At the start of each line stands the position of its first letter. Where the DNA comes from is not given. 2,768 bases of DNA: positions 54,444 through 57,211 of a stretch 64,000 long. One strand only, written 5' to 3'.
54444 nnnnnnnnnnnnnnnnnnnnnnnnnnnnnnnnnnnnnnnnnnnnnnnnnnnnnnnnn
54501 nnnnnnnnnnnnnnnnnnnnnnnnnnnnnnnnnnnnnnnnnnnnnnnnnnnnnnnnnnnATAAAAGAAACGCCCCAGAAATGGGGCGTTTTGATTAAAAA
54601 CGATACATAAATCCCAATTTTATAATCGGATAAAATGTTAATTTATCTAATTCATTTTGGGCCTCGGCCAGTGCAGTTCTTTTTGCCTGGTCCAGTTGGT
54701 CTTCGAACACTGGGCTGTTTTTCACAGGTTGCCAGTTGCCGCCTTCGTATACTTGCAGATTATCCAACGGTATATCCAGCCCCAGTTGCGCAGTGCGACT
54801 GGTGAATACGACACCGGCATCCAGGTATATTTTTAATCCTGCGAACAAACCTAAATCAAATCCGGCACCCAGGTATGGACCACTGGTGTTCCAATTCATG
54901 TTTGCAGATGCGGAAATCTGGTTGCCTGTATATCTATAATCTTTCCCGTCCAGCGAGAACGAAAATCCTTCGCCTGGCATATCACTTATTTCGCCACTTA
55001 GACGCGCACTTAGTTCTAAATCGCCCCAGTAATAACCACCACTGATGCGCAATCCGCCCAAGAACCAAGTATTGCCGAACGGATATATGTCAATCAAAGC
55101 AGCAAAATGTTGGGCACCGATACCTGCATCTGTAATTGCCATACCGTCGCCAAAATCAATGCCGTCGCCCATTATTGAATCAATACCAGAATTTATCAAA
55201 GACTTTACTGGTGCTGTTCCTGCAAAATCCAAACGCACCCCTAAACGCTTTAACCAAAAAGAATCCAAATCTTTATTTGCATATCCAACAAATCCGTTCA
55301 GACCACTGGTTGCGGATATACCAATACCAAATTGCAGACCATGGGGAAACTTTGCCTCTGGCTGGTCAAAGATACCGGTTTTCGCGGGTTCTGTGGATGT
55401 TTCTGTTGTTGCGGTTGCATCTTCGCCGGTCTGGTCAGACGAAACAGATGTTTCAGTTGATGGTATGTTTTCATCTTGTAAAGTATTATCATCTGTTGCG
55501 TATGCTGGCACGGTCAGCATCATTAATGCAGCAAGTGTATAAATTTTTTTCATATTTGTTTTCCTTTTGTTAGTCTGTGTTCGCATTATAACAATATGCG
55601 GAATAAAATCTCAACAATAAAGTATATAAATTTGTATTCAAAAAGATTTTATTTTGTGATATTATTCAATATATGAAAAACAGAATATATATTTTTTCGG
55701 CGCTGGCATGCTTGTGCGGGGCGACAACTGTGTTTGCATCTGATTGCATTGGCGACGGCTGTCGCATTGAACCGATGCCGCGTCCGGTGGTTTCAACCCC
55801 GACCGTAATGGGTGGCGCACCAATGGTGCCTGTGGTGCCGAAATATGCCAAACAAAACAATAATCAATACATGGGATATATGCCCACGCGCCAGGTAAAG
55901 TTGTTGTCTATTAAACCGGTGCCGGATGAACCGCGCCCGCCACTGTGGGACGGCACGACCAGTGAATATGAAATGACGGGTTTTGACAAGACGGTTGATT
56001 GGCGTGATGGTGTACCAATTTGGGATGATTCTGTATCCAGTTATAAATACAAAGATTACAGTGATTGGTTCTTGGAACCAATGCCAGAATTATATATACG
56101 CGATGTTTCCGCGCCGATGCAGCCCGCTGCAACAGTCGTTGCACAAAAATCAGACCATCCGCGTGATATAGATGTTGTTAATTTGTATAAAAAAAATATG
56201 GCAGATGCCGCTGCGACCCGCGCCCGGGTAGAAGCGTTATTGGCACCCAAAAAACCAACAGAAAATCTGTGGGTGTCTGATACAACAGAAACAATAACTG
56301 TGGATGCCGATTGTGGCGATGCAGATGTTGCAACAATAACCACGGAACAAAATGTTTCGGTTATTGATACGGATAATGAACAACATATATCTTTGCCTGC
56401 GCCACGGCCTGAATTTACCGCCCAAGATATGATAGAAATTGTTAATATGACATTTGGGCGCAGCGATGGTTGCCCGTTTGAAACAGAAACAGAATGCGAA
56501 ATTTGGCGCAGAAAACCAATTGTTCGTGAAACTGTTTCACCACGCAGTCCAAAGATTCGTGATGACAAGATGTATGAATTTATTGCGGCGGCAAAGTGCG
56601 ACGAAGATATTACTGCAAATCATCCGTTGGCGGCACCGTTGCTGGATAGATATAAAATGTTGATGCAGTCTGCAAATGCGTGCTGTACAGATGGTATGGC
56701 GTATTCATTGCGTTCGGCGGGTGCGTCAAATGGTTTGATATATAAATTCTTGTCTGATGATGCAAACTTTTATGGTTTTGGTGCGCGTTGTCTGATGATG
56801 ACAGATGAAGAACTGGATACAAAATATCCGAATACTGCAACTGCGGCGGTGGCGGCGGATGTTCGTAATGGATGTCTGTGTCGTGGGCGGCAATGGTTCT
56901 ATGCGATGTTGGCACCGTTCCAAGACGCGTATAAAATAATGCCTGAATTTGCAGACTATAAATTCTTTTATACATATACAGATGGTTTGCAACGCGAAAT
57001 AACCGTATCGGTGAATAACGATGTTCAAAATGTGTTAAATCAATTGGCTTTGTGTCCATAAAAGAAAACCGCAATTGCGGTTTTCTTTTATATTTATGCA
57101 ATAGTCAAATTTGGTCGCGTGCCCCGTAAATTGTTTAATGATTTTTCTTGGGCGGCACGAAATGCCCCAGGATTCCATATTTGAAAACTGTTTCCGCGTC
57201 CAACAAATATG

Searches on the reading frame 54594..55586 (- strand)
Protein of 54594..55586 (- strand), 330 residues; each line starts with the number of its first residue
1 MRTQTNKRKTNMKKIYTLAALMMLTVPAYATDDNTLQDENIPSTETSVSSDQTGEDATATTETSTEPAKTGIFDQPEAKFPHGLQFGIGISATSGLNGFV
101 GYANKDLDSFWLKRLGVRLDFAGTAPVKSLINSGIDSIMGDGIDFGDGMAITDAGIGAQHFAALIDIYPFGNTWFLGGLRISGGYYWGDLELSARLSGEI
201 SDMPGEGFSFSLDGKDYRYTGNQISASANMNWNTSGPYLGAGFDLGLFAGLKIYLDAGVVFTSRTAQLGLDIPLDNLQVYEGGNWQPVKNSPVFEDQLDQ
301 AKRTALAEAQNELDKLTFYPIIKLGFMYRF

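Call 22: search_protein_families(library=pfam, proteins=[window:54594-55586:-], max_evalue=0.001)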
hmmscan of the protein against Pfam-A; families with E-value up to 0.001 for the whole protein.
window:54594-55586:- (330 aa): 0 families

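Call 66: search_solved_structures(query=window:54594-55586:-, max_evalue=1)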
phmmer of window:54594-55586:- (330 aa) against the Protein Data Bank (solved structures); distinct sequences matched with E-value up to 1: 0.

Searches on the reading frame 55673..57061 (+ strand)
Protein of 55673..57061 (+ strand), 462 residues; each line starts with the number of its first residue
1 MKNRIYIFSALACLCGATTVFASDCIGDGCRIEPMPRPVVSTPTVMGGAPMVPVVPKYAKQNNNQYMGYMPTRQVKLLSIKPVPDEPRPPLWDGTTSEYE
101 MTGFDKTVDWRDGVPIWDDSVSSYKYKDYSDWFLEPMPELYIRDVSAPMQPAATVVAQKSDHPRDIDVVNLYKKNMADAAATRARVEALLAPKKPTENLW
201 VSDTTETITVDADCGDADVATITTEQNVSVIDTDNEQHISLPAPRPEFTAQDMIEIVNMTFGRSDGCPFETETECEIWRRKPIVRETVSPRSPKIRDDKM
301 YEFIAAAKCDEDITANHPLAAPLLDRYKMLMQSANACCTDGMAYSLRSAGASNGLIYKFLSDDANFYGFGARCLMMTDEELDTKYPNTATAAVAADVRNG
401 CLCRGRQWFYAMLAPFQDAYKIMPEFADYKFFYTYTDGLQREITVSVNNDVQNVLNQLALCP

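Call 17: search_protein_families(library=pfam, proteins=[window:55673-57061:+], max_evalue=0.0001)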
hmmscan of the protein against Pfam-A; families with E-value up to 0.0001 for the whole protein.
window:55673-57061:+ (462 aa): 0 families

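Call 67: search_solved_structures(query=window:55673-57061:+, max_evalue=1)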
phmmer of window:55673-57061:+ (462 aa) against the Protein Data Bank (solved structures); distinct sequences matched with E-value up to 1: 11.
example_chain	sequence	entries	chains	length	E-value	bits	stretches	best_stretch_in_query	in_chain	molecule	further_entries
1f9e_B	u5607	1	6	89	0.017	17.1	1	175-252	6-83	Caspase-8 subunit p10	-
1qdu_B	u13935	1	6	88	0.017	17.1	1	175-252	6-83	CASPASE-8 BETA-CHAIN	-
1qtn_B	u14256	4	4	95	0.017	17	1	175-252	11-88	CASPASE-8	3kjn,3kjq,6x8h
2y1l_B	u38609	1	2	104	0.02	16.9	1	174-252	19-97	Caspase-8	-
2c2z_B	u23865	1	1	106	0.02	16.8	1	174-252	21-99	CASPASE-8 P10 SUBUNIT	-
1i4e_B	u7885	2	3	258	0.15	14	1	174-252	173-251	Caspase-8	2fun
4jj7_A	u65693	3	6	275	0.15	14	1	174-252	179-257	Caspase-8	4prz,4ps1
2k7z_A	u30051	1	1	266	0.15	13.9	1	174-252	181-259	Caspase-8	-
3h11_B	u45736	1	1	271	0.18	13.7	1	175-252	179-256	Caspase-8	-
6px9_A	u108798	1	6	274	0.19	13.6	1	176-252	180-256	Caspase-8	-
8ybx_A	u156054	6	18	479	0.46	12.4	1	176-252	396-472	Caspase-8 subunit p10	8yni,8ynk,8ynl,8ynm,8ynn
